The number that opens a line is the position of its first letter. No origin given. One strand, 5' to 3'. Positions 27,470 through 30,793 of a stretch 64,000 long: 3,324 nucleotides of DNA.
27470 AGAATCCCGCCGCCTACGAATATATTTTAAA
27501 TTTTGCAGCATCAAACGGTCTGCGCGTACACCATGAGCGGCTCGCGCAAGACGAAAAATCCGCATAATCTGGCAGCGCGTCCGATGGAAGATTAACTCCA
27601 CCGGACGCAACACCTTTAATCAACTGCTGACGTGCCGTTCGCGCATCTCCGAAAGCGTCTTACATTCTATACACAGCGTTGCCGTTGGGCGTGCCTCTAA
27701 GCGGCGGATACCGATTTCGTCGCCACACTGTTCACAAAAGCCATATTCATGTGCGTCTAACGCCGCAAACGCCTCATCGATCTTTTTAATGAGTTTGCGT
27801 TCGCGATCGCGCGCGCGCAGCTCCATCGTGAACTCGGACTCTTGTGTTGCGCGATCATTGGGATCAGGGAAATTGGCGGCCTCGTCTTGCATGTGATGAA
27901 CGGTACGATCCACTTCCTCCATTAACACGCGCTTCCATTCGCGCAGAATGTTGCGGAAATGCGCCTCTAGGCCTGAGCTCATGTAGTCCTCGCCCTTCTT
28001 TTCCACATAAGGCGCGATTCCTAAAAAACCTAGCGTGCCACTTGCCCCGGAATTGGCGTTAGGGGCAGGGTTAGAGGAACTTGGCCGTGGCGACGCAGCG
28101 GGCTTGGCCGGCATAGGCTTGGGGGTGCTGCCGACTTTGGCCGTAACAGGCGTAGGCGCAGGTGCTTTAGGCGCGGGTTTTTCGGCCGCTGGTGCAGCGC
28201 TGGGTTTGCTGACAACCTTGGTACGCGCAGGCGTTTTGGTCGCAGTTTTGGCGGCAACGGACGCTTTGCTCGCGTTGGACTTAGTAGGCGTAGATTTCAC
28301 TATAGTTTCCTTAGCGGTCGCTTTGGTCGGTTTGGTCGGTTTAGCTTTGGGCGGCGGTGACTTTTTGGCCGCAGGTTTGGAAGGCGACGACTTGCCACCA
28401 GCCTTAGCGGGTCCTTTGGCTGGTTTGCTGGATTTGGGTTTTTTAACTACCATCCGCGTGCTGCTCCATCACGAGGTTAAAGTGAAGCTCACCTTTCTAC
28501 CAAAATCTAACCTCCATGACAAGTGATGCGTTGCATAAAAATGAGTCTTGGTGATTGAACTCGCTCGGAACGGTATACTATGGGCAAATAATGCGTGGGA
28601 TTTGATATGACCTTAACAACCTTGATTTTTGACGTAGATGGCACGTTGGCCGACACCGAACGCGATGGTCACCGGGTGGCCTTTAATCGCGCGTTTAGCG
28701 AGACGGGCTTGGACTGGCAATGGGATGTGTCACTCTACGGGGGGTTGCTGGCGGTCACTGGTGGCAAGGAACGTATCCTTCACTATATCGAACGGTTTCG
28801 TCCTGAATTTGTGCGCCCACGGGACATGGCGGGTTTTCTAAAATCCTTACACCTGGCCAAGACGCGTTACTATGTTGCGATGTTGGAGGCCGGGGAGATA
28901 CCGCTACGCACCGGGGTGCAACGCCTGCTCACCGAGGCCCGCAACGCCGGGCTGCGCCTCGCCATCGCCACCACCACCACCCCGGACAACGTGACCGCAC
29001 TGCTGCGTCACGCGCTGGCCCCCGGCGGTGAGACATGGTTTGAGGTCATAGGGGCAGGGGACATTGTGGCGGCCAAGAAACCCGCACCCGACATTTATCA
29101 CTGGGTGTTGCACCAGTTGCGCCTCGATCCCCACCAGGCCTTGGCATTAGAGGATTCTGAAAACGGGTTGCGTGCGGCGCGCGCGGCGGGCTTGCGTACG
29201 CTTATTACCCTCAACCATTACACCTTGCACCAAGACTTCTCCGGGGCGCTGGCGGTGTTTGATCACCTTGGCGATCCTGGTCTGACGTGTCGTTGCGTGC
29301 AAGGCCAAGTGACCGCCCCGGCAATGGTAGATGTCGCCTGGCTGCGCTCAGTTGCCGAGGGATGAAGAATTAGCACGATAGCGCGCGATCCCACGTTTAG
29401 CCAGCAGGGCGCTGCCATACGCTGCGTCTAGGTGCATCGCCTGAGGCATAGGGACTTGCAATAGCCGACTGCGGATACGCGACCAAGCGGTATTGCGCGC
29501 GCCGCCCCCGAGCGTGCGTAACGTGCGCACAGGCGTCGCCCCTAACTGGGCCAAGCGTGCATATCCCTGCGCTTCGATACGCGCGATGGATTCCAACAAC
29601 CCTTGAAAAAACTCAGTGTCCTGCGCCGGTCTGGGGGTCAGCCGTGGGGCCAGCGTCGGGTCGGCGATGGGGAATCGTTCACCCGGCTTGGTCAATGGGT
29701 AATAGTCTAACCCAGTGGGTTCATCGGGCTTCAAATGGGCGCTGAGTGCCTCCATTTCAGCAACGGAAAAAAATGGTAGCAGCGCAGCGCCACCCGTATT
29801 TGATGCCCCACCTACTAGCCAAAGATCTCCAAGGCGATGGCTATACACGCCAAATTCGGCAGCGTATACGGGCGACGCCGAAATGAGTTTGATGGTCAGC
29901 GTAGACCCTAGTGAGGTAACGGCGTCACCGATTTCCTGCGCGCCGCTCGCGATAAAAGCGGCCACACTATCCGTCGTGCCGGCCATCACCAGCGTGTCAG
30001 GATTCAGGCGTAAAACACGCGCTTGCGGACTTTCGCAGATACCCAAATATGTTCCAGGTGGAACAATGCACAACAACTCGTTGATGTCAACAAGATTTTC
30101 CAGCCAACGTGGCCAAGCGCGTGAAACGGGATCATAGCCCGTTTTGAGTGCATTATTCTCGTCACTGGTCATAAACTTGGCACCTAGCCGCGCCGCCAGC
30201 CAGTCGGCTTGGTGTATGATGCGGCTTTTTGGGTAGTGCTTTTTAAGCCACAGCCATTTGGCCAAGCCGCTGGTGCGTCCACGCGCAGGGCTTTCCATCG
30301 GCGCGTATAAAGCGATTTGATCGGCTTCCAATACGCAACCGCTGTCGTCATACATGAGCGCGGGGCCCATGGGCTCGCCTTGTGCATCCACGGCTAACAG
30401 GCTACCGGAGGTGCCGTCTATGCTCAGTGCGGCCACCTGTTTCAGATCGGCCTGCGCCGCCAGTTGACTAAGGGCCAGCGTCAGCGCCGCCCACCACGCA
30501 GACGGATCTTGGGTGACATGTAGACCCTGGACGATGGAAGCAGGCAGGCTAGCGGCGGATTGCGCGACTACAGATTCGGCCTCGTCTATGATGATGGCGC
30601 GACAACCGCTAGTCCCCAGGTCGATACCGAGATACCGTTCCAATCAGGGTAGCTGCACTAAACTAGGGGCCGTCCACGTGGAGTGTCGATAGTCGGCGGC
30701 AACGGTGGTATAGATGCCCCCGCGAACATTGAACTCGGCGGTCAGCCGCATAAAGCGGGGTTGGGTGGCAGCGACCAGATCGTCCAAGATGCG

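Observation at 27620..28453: DksA with a 140-aa histone-H1-like lysine/alanine/proline-rich N-terminal tail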

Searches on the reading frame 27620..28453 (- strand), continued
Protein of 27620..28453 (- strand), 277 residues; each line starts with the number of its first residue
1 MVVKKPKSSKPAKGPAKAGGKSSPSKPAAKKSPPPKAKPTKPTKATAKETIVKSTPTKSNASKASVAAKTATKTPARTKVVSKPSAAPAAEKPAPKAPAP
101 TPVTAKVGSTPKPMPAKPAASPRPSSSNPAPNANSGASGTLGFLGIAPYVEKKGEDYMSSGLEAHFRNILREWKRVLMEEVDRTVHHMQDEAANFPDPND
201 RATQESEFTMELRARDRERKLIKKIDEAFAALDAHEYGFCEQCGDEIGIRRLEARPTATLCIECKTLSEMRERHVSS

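Call 23: find_encoding_contigs(protein=P0001, flank=3000, max_places=3)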
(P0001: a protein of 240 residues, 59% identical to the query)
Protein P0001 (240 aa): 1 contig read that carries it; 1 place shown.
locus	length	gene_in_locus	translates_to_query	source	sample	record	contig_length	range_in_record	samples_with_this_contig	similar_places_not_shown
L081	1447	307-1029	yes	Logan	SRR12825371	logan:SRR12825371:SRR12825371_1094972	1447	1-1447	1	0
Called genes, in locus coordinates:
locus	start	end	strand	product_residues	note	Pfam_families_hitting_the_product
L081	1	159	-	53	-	?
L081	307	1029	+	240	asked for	PF21157:DksA_N, PF01258:zf-dskA_traR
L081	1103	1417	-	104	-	PF12112:DUF3579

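Call 41: predict_structure(alignment_id=A2)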
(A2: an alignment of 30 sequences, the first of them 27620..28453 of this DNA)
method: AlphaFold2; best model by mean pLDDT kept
length: 277 residues; sequences in the alignment: 30
mean_pLDDT: 62.5   pTM: 0.44
mean pLDDT of the five models: 62.5, 61.8, 57.9, 57.8, 57.6
residues with pLDDT >= 90: 31; 70-90: 94; 50-70: 23; < 50: 129
segments of 3 or more residues with pLDDT < 50: 1-16, 18-23, 25-30, 36-38, 43-57, 59-66, 68-102, 104-110, 112-141
pLDDT, mean of each block of 10 residues (from residue 1): 45 45 46 51 44 42 41 41 42 41 42 43 44 40 69 80 88 92 90 81 80 89 92 84 79 71 79 74
secondary structure, 60 per line:
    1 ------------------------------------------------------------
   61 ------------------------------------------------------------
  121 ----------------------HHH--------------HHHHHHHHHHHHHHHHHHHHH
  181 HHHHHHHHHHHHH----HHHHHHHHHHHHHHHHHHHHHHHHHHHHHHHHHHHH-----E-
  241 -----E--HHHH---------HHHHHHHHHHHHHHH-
elements in order: H160-193 H198-233 H249-252 H262-276

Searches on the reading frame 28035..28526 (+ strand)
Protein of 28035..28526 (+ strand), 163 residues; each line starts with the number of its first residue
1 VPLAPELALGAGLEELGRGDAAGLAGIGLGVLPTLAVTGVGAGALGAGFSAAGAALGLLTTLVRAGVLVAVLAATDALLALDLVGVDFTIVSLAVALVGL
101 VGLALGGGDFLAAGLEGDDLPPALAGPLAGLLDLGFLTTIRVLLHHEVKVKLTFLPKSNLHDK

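Call 45: search_protein_families(library=pfam, proteins=[window:28035-28526:+], max_evalue=1)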
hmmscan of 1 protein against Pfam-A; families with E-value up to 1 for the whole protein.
window:28035-28526:+ (163 aa): 0 families

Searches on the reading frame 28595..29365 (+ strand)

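Call 38: search_protein_families(library=pfam, proteins=[window:28595-29365:+], max_evalue=1)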
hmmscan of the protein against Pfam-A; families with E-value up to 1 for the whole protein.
window:28595-29365:+ (256 aa): 4 families
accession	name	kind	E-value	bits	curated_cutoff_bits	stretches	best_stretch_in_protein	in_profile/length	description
PF00702.32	Hydrolase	-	2.5e-23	83.9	26.4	1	9-199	3-191/191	haloacid dehalogenase-like hydrolase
PF13419.12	HAD_2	-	3.6e-22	79.8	23.8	1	10-203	1-176/178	Haloacid dehalogenase-like hydrolase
PF13242.12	Hydrolase_like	-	0.0017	18.7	22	1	161-208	3-51/75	HAD-hyrolase-like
PF12710.13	HAD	-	0.0084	17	27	1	11-140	2-121/189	haloacid dehalogenase-like hydrolase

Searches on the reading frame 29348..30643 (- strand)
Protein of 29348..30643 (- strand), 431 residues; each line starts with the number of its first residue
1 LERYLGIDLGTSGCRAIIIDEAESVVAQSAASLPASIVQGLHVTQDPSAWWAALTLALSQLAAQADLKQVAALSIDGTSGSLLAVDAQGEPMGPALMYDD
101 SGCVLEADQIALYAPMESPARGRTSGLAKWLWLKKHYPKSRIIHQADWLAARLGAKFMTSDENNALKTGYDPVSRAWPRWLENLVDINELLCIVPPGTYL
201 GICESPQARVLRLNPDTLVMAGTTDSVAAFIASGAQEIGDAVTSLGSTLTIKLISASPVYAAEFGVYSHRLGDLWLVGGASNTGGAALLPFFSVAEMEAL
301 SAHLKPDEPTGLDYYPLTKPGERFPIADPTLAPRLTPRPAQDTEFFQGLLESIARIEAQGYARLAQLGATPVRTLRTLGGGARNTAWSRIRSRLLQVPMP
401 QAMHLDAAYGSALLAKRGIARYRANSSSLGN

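Call 38: search_protein_families(library=pfam, proteins=[window:29348-30643:-], max_evalue=1)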
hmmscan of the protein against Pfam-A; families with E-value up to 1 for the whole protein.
window:29348-30643:- (431 aa): 4 families
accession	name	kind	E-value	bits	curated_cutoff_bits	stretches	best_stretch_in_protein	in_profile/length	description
PF00370.27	FGGY_N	-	5.7e-22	78.9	28.8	1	4-231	2-244/245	FGGY family of carbohydrate kinases, N-terminal domain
PF02782.22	FGGY_C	-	8e-12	45.8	27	1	244-415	4-194/198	FGGY family of carbohydrate kinases, C-terminal domain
PF01869.26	BcrAD_BadFG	-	0.11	12.5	31.5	1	5-35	1-30/271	BadF/BadG/BcrA/BcrD ATPase family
PF12477.13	TraW_N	-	0.67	10.5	22.7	1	252-267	8-23/30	Sex factor F TraW protein N terminal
